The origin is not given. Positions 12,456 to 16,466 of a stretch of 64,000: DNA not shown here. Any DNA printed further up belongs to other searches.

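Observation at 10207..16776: HydABC/Bfu-type three-subunit module whose large subunit is a 2Fe2S-GltD-NuoG-like fusion: candidate Stn/Nfn-type electron-bifurcating transhydrogenase variant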

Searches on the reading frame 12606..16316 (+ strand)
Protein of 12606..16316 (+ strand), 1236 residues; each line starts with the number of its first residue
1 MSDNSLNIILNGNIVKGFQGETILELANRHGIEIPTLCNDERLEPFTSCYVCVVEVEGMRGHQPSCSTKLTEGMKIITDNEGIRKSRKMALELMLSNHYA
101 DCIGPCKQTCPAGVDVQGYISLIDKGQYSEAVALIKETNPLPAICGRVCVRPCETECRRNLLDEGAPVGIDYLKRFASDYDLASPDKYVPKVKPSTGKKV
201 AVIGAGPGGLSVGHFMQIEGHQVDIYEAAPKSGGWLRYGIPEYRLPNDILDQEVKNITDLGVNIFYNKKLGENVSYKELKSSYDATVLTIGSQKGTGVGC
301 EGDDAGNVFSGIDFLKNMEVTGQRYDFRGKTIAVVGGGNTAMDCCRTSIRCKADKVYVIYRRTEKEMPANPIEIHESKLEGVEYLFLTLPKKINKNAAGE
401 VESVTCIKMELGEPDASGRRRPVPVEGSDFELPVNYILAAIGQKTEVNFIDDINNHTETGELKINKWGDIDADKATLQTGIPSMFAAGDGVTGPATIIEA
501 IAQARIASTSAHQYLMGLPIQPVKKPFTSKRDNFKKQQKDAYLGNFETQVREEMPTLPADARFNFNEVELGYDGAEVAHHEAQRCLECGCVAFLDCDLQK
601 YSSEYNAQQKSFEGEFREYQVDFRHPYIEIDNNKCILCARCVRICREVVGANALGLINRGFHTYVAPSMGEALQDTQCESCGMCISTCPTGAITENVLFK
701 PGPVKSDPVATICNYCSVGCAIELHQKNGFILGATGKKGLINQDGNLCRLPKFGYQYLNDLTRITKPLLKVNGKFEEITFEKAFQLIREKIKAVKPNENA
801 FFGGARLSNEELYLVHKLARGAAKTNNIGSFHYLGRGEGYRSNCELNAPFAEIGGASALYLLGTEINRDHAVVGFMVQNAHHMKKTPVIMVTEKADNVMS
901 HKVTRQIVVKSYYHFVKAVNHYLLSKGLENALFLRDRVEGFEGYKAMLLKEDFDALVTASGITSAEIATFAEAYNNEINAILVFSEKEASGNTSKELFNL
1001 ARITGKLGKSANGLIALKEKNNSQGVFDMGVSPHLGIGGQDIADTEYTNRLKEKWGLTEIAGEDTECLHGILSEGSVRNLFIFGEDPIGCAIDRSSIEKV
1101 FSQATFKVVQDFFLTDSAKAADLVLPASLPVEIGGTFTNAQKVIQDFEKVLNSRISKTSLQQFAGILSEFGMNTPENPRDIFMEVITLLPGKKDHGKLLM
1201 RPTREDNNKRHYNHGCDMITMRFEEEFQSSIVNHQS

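Call 4: search_protein_families(library=pfam, proteins=[window:12606-16316:+], max_evalue=0.01)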
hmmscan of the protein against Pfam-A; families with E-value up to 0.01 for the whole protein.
window:12606-16316:+ (1236 aa): 16 families
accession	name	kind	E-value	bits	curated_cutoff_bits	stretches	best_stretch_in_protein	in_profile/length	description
PF00384.28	Molybdopterin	-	4e-27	95.6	24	1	763-1154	1-337/353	Molybdopterin oxidoreductase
PF07992.20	Pyr_redox_2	-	3.8e-26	92.6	26.1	1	198-504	1-291/291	Pyridine nucleotide-disulphide oxidoreductase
PF14691.11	Fer4_20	-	2.8e-20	72.6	25.8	1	104-182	30-109/113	Dihydroprymidine dehydrogenase domain II, 4Fe-4S cluster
PF13510.11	Fer2_4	-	3.3e-16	59.6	22.8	1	5-80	3-81/82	2Fe-2S iron-sulfur cluster binding domain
PF22117.2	Fer4_Nqo3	-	3.3e-11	43.6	27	1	626-694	2-67/67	NADH-quinone oxidoreductase subunit 3, ferredoxin-like domain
PF04879.21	Molybdop_Fe4S4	-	3.7e-09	36.9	22.7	1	709-759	4-54/55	Molybdopterin oxidoreductase Fe4S4 domain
PF00070.33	Pyr_redox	-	7.3e-07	30.1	22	1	332-405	2-78/82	Pyridine nucleotide-disulphide oxidoreductase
PF14697.11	Fer4_21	-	5.8e-06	26.8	35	1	629-694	2-58/59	4Fe-4S dicluster domain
PF13450.12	NAD_binding_8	-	6.5e-06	26.8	21.9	1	202-238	1-37/68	NAD(P)-binding Rossmann-like domain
PF13738.12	Pyr_redox_3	-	1e-05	25.4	30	1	324-488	159-305/305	Pyridine nucleotide-disulphide oxidoreductase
PF12838.12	Fer4_7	-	2.6e-05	25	27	1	634-692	1-52/52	4Fe-4S dicluster domain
PF10588.14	NADH-G_4Fe-4S_3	-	0.00015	21.7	27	1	87-102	1-16/40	NADH-ubiquinone oxidoreductase-G iron-sulfur binding region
PF00037.32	Fer4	-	0.00057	20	21.1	1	677-694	7-24/24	4Fe-4S binding domain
PF12837.12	Fer4_6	-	0.00098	19.4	25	1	628-646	2-20/24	4Fe-4S binding domain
PF13241.12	NAD_binding_7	-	0.0035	18.3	22.1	0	326-387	4-67/104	Putative NAD(P)-binding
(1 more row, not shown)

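Call 5: search_protein_families(library=ncbifam, proteins=[window:12606-16316:+], max_evalue=0.001)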
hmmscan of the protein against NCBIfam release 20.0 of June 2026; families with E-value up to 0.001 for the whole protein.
window:12606-16316:+ (1236 aa): 46 families (the best 25 are shown)
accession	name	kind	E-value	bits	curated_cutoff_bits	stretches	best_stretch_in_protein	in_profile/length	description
NF009454.0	PRK12814.1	equivalog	6.5e-187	622.8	916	1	4-649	2-632/657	putative NADPH-dependent glutamate synthase small subunit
NF009410.0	PRK12771.1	subfamily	4.3e-141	471.3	516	1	63-611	7-532/566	NAD(P)-binding protein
NF009414.0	PRK12778.1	equivalog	4.2e-114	382.4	1103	1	101-515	333-749/752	bifunctional dihydroorotate dehydrogenase B NAD binding subunit/NADPH-dependent glutamate synthase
TIGR01316.1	gltA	equivalog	1.1e-98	331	471.75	1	103-515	35-449/449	NADPH-dependent glutamate synthase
TIGR03315.1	Se_ygfK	equivalog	6.6e-93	311.8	835.3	1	85-592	429-890/1012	putative selenate reductase subunit YgfK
TIGR01318.1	gltD_gamma_fam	subfamily_domain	1.4e-85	287.6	482.95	1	105-515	49-465/467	glutamate synthase, small subunit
NF009413.0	PRK12775.1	equivalog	2.9e-83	280.3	1895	1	100-517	334-756/1006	putative trifunctional 2-polyprenylphenol hydroxylase/glutamate synthase subunit beta/ferritin domain-containing protein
TIGR01973.1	NuoG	equivalog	1e-82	278.9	470.05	2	595-1156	103-595/606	NADH-quinone oxidoreductase subunit NuoG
TIGR01591.1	Fdh-alpha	equivalog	8.9e-81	271.9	666.25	1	711-1190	1-499/672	formate dehydrogenase subunit alpha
NF009408.0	PRK12769.1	equivalog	8.9e-81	271.9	1003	1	106-515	236-651/659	formate-dependent uric acid utilization protein AegA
NF010590.0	PRK13984.1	equivalog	1.9e-80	270.7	946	1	104-516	196-607/611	putative oxidoreductase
NF009451.0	PRK12809.1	equivalog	2e-74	251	1154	1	105-509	218-628/639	formate-dependent uric acid utilization protein YgfT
NF009409.0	PRK12770.1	subfamily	6.4e-67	226.1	343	1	192-516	13-351/360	putative glutamate synthase subunit beta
NF009415.0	PRK12779.1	equivalog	1.4e-64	218.5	1519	1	107-508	211-619/944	putative bifunctional glutamate synthase subunit beta/2-polyprenylphenol hydroxylase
TIGR01317.1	GOGAT_sm_gam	subfamily_domain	3.3e-59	201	447.7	1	101-518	46-481/485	glutamate synthase small subunit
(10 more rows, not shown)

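Call 6: search_solved_structures(query=window:12606-16316:+, max_evalue=1e-10, show_alignments=1)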
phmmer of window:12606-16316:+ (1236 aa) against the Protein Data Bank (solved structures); distinct sequences matched with E-value up to 1e-10: 86 (the best 60 are shown).
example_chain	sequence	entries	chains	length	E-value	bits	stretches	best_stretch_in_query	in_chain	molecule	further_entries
9bov_A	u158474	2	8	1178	6.4e-229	765.8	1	16-1032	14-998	Molybdopterin oxidoreductase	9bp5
8oh5_C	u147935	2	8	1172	2.5e-213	714.2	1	6-1031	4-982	Formate dehydrogenase-O, major subunit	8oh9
9n5u_A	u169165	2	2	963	4.1e-181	607.4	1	7-790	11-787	NfnA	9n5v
4ylf_B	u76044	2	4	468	4.9e-96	325.7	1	105-517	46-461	Dihydropyrimidine dehydrogenase subunit A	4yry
5jca_L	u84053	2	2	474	3e-79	270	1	104-515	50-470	NADH-dependent Ferredoxin:NADP Oxidoreductase (NfnI) subunit alpha | NADH-dependent Ferredoxin:NADP Oxidoreductase subunit alpha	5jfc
9wxb_B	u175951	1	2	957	3.4e-75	256.6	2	621-1191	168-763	Formate dehydrogenase alpha subunit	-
6tg9_A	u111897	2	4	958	2.7e-74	253.6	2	619-1191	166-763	Formate dehydrogenase subunit alpha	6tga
8rqz_C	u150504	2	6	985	3.5e-67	230.1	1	709-1190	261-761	Probable oxidoreductase YjgC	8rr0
9gzq_A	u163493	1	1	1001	3.8e-67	229.9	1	709-1190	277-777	Probable oxidoreductase YjgC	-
7vw6_A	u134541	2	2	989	1.3e-64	221.6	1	619-1190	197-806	Formate dehydrogenase | Tungsten-containing formate dehydrogenase alpha subunit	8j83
7e5z_A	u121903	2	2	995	1.3e-64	221.6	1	619-1190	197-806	Formate dehydrogenase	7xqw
6s6s_G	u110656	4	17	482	2.5e-64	220.7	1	97-521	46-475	Glutamate synthase [NADPH] small chain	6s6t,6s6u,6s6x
2vdc_G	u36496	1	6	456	2.5e-64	220.6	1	97-521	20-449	GLUTAMATE SYNTHASE [NADPH] SMALL CHAIN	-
5vj7_A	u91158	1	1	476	1.2e-63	218.3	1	104-515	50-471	Oxidoreductase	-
7t2r_A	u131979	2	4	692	2.8e-57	197.3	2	590-832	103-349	NiFe hydrogenase subunit A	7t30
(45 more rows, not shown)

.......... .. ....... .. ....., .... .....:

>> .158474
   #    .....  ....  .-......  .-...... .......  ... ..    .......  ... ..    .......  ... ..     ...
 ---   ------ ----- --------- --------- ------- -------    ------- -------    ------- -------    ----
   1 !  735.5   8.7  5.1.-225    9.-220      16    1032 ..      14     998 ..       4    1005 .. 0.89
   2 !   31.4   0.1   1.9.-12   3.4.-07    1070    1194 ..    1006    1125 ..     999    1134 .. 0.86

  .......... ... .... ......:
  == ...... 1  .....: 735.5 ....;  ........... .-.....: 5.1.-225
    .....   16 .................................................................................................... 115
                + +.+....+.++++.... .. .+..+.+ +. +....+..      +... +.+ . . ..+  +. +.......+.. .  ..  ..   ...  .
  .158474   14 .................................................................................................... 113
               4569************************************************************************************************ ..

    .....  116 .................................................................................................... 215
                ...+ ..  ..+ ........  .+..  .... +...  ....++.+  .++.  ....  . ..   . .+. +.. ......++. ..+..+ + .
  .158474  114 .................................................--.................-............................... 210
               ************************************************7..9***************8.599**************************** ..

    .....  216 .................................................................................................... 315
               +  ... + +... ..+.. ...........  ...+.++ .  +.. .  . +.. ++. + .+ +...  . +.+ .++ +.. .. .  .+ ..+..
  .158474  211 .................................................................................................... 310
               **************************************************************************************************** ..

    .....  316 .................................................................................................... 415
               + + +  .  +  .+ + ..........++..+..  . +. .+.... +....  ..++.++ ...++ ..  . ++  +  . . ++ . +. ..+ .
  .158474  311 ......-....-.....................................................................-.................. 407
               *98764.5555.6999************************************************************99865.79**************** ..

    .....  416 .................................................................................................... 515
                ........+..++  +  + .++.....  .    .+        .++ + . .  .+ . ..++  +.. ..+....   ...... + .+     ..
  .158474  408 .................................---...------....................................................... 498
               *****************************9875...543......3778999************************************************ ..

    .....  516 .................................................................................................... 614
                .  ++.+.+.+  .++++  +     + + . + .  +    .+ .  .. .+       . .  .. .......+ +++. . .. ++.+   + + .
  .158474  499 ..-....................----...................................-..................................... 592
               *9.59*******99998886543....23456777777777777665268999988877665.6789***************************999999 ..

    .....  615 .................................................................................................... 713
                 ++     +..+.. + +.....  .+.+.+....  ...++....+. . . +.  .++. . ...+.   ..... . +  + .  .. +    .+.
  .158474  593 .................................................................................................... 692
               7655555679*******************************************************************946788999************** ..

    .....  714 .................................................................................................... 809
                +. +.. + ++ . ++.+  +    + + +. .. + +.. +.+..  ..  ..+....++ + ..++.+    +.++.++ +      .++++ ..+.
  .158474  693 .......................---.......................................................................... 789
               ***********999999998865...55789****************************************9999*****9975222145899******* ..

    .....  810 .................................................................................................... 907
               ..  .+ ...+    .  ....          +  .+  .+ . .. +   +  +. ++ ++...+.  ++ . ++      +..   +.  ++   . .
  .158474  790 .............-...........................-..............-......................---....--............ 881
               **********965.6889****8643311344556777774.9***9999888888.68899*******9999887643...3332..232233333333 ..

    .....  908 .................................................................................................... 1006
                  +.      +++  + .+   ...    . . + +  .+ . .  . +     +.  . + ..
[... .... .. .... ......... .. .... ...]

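Call 14: find_related_loci(query=window:12606-16316:+, collection=genome_contigs, flank=8000)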
Query window:12606-16316:+ (1236 aa) in genome_contigs; peptide patterns used: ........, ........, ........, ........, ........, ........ (x = any residue, [..] = any of these).
377 stretches matched a pattern; 312 encode a relative of the query (tblastn E <= 1e-3); the best 80 are kept; 80 distinct loci.
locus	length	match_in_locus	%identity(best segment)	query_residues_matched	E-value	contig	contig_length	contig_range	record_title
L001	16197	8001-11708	90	1-1236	0e+0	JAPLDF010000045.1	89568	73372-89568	MAG: Bacteroidetes bacterium isolate LacPavin_0419_WC70L_MAG_48_58 LacPavin_0419_WC70L_scaffold_214129, whole genome sho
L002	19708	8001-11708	88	1-1236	0e+0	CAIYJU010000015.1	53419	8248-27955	MAG: uncultured Bacteroidales bacterium isolate Ja1_bin-2221 genome assembly, contig: bin-2221:015/210, whole genome sho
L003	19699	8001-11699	88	1-1233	0e+0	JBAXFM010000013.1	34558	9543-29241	MAG: Bacteroidota bacterium isolate ELA271 MAG271_13, whole genome shotgun sequence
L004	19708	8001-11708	88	1-1236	0e+0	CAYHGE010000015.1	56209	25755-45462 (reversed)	MAG TPA_asm: uncultured Draconibacterium sp. isolate ERP119702_co1_334 genome assembly, contig: NODE_453_length_56209_co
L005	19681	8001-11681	87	1-1227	0e+0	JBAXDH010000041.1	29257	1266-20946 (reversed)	MAG: bacterium isolate ELA214 MAG214_41, whole genome shotgun sequence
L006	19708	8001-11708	87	1-1236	0e+0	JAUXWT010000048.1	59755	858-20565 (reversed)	MAG: Bacteroidales bacterium isolate C15_metabat.bin.17 C15_k141_141917, whole genome shotgun sequence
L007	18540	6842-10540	86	1-1233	0e+0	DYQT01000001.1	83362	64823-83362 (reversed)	MAG TPA_asm: Draconibacterium orientale isolate SulCav_GS10_10_7_44_10 SulCav_GS10_10_50_length_83362_cov_6_057810, whol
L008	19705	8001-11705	86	1-1235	0e+0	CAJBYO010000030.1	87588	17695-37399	MAG: uncultured Bacteroidales bacterium isolate Loc080925-6m_bin-0522 genome assembly, contig: bin-0522:030/104, whole g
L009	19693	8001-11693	86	1-1231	0e+0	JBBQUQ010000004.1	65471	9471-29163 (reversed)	MAG: Bacteroidales bacterium isolate Co_metawrap_1939 Cmw_1939_k141_17146465_length_65471_cov_10.9750, whole genome shot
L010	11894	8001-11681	85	1-1227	0e+0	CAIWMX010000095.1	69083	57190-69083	MAG: uncultured Bacteroidales bacterium isolate AM-2014_bin-2482 genome assembly, contig: bin-2482:095/140, whole genome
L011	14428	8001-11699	84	1-1233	0e+0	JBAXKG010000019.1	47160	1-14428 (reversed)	MAG: Bacteroidota bacterium isolate ELA395 MAG395_19, whole genome shotgun sequence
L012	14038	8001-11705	84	1-1234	0e+0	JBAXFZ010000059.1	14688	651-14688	MAG: Bacteroidota bacterium isolate ELA284 MAG284_59, whole genome shotgun sequence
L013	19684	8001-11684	79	1-1228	0e+0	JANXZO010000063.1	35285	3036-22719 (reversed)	MAG: Bacteroidales bacterium isolate GL140_4_metabat_342 GL140_4_k141_1578757, whole genome shotgun sequence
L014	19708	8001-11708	79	1-1236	0e+0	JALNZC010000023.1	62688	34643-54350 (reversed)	MAG: Bacteroidales bacterium isolate SO_2017_GW1 bin 88 NODE_2585_length_62688_cov_1.392657_OW334_2017, whole genome sho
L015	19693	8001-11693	78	1-1231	0e+0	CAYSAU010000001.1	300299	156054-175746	MAG TPA_asm: uncultured Prolixibacteraceae bacterium isolate SRP278314_co2_362 genome assembly, contig: NODE_33_length_3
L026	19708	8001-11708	76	1-1236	0e+0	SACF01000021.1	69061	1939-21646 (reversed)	MAG: Alphaproteobacteria bacterium isolate INTA.CYC.164 contig-100_237, whole genome shotgun sequence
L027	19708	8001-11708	76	1-1236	0e+0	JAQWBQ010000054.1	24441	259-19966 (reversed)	MAG: Bacteroidales bacterium isolate STF2_223 NODE_4779_length_24441_cov_6.817101_Sandtown_F2, whole genome shotgun sequ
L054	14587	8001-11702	64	4-1236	0e+0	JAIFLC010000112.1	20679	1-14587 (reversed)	MAG: Bacteroidetes bacterium isolate bin_153 scaffold_5862, whole genome shotgun sequence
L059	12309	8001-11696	64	6-1236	0e+0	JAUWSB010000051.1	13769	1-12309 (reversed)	MAG: Bacteroidota bacterium isolate CSMAG_2543 CSMAG_2543_k127_7308228_length_13769_cov_67.7712, whole genome shotgun se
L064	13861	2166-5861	63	6-1236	0e+0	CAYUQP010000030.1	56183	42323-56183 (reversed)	MAG TPA_asm: uncultured Bacteroidales bacterium isolate binchicken_co115_320 genome assembly, contig: NODE_1030_length_5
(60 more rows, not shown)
